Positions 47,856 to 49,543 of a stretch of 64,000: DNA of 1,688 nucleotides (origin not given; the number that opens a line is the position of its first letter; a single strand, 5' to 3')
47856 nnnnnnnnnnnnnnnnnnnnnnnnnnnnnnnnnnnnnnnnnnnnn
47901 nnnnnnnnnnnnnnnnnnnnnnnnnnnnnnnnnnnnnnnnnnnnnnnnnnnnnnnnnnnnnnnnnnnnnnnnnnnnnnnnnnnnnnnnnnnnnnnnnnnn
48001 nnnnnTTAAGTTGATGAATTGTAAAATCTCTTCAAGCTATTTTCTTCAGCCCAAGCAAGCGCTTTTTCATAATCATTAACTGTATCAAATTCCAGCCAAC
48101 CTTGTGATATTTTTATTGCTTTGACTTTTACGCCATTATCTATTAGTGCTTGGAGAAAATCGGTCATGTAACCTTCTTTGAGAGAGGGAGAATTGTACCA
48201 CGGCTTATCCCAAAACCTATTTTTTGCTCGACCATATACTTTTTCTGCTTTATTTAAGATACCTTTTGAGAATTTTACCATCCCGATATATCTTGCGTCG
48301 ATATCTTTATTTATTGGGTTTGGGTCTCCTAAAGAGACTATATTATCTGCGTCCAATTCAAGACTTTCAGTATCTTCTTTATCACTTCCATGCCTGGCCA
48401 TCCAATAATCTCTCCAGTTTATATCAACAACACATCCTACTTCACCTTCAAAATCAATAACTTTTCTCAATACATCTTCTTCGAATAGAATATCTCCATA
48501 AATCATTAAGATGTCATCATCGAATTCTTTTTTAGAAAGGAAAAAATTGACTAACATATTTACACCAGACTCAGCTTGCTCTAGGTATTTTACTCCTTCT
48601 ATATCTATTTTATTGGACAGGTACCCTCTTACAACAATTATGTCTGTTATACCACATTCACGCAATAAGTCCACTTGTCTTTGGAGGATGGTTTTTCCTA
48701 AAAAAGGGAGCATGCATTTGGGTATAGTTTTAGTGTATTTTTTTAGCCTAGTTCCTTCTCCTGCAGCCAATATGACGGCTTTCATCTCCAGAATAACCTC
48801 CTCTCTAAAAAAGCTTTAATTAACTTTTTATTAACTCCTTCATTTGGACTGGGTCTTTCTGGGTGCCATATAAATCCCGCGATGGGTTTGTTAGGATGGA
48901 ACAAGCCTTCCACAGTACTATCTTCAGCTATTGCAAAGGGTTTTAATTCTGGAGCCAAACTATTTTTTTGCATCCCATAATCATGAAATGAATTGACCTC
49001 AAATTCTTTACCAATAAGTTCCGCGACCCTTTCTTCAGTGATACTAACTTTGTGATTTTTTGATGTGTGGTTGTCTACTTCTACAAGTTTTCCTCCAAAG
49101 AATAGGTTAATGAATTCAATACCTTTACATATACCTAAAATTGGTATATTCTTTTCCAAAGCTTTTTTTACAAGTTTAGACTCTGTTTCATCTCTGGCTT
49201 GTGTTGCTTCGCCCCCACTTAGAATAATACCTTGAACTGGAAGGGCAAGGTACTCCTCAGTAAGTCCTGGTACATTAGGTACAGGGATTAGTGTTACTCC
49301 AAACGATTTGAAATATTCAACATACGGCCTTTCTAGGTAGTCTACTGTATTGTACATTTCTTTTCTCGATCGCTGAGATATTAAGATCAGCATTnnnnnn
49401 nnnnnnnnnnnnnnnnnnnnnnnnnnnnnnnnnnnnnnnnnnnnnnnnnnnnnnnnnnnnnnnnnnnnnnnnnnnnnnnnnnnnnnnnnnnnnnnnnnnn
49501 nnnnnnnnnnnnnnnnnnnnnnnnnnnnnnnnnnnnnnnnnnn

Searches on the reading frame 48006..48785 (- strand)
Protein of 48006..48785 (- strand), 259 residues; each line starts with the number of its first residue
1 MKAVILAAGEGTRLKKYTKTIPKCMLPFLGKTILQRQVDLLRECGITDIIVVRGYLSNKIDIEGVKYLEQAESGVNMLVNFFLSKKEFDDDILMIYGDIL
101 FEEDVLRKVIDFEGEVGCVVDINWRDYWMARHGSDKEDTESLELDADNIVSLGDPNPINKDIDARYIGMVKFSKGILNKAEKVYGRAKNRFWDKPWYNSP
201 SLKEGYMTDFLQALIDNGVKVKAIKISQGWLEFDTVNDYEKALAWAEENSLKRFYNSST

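Call 8: search_protein_families(library=pfam, proteins=[window:48006-48785:-], max_evalue=0.001)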
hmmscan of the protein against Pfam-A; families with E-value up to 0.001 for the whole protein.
window:48006-48785:- (259 aa): 3 families
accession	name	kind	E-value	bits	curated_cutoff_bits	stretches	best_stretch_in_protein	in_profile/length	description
PF12804.13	NTP_transf_3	-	2.7e-12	47.6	27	1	3-111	1-109/160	MobA-like NTP transferase domain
PF00483.29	NTP_transferase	-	1.7e-09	38.1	21.2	1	2-55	1-55/245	Nucleotidyl transferase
PF01128.25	IspD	-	0.00091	19.5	27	0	2-52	2-49/221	2-C-methyl-D-erythritol 4-phosphate cytidylyltransferase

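Call 32: search_protein_families(library=ncbifam, proteins=[window:48006-48785:-], max_evalue=0.001)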
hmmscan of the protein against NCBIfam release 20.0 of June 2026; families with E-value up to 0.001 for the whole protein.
window:48006-48785:- (259 aa): 35 families (the best 25 are shown)
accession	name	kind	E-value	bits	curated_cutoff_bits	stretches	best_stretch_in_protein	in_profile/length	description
TIGR03992.1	Arch_glmU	subfamily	4.3e-23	81.8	292.1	1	1-233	1-214/393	bifunctional sugar-1-phosphate nucleotidylyltransferase/acetyltransferase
NF041173.1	Sug_nt_acttase_Thmprot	equivalog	9.2e-19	67.7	600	1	1-122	1-129/405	bifunctional sugar-1-phosphate nucleotidylyltransferase/acetyltransferase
NF041313.1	UDPGP_AglF_Halo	equivalog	1.8e-16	60.3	400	1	1-111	1-117/234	UTP--glucose-1-phosphate uridylyltransferase AglF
TIGR01208.1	rmlA_long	equivalog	1.4e-14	53.7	320.25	1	2-114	1-123/353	glucose-1-phosphate thymidylyltransferase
NF045761.1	NAMPUrTaseMurU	equivalog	9.4e-13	48.5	250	1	1-61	1-61/226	N-acetylmuramate alpha-1-phosphate uridylyltransferase MurU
NF041135.1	IPPtranDIPPsyn_Thcocales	equivalog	2.1e-11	43.5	580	1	1-116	1-119/419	bifunctional L-myo-inositol-1-phosphate cytidylyltransferase/CDP-L-myo-inositol myo-inositolphosphotransferase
TIGR01173.1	glmU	equivalog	3.4e-11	42.7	366.85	1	1-113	1-117/452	bifunctional UDP-N-acetylglucosamine diphosphorylase/glucosamine-1-phosphate N-acetyltransferase GlmU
TIGR01099.1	galU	equivalog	1e-10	41.6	326.8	1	1-55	2-56/261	UTP--glucose-1-phosphate uridylyltransferase GalU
NF006986.0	PRK09451.1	equivalog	2.2e-10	40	725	1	1-117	6-125/456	bifunctional UDP-N-acetylglucosamine diphosphorylase/glucosamine-1-phosphate N-acetyltransferase GlmU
NF045665.1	NTPtran_DVU1551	equivalog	1.3e-09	37.6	315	1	1-61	1-56/359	DVU_1551 family NTP transferase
NF010934.1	PRK14354.1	equivalog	1.8e-09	36.7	450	1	3-113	2-115/447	bifunctional UDP-N-acetylglucosamine diphosphorylase/glucosamine-1-phosphate N-acetyltransferase GlmU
NF010938.0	PRK14358.1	equivalog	4.2e-09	35.5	500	1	3-117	10-128/481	bifunctional N-acetylglucosamine-1-phosphate uridyltransferase/glucosamine-1-phosphate acetyltransferase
NF052502.1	man1P_GTase_Rv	exception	1.5e-08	34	440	1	2-57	2-57/352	mannose-1-phosphate guanylyltransferase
TIGR02623.1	G1P_cyt_trans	equivalog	2.2e-08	33.9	300.25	1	1-60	1-60/255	glucose-1-phosphate cytidylyltransferase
NF009928.0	PRK13389.1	equivalog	3e-08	33.2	548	1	2-60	10-68/302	UTP--glucose-1-phosphate uridylyltransferase GalU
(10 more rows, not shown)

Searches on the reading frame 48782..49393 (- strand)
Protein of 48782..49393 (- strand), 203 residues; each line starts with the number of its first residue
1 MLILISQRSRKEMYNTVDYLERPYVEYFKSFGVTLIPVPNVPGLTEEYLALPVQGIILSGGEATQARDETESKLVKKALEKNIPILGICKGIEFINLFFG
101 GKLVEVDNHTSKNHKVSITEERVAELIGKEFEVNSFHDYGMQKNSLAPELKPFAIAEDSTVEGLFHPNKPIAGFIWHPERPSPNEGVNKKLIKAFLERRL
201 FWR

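Call 8: search_protein_families(library=pfam, proteins=[window:48782-49393:-], max_evalue=0.001)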
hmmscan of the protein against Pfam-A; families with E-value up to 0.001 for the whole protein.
window:48782-49393:- (203 aa): 2 families
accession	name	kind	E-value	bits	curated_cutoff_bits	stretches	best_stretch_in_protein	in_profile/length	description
PF07722.19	Peptidase_C26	-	1.2e-26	94.3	20.5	1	59-179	82-219/219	Peptidase C26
PF00117.34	GATase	-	3.7e-23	82.6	22.8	1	25-184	14-177/190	Glutamine amidotransferase class-I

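Call 32: search_protein_families(library=ncbifam, proteins=[window:48782-49393:-], max_evalue=0.001)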
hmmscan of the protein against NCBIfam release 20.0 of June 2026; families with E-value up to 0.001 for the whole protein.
window:48782-49393:- (203 aa): 22 families
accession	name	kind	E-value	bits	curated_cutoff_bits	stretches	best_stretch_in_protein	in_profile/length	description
NF045546.1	GCDPHdlase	equivalog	2.6e-28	99.5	250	1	2-192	2-191/198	gamma-glutamyl-CDP-amidate hydrolase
TIGR00888.1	guaA_Nterm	equivalog_domain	2.7e-17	62.8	172.15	1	51-196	40-181/188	glutamine-hydrolyzing GMP synthase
NF001975.0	PRK00758.1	equivalog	5.3e-16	58.8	198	1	51-195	43-178/185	GMP synthase subunit A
NF011201.0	PRK14607.1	equivalog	9e-16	57.6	670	1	49-197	41-187/534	bifunctional anthranilate synthase component II/anthranilate phosphoribosyltransferase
NF010081.0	PRK13566.1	equivalog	8.3e-15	54.1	645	1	52-180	571-700/729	anthranilate synthase component I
NF005849.0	PRK07765.1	equivalog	5e-13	48.8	308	1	47-180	41-175/219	aminodeoxychorismate/anthranilate synthase component II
TIGR01815.1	TrpE-clade3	equivalog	7.1e-13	47.4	739.15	1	56-180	563-688/717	anthranilate synthase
TIGR01368.1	CPSaseIIsmall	equivalog_domain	7.9e-13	48.1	307.35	1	27-185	192-347/361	glutamine-hydrolyzing carbamoyl-phosphate synthase small subunit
NF000848.1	PRK00074.1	equivalog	1.8e-12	46.6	400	1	49-197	38-185/512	glutamine-hydrolyzing GMP synthase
NF009475.0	PRK12838.1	equivalog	4.4e-12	45.6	221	1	46-184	204-340/359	carbamoyl phosphate synthase small subunit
NF005367.0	PRK06895.1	equivalog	1e-10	41.8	265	1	58-196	49-186/190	anthranilate synthase component II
NF008471.0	PRK11366.1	equivalog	1.8e-09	37.4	266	1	106-196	149-241/254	gamma-glutamyl-gamma-aminobutyrate hydrolase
NF005799.0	PRK07649.1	equivalog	5.2e-09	35.9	327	1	56-197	47-186/195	aminodeoxychorismate/anthranilate synthase component II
TIGR00566.1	trpG_papA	subfamily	9e-09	35.4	121.05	1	51-197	43-191/192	glutamine amidotransferase of anthranilate synthase or aminodeoxychorismate synthase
NF005946.0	PRK08007.1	equivalog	4.2e-08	32.9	332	1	46-197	37-186/187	aminodeoxychorismate synthase component 2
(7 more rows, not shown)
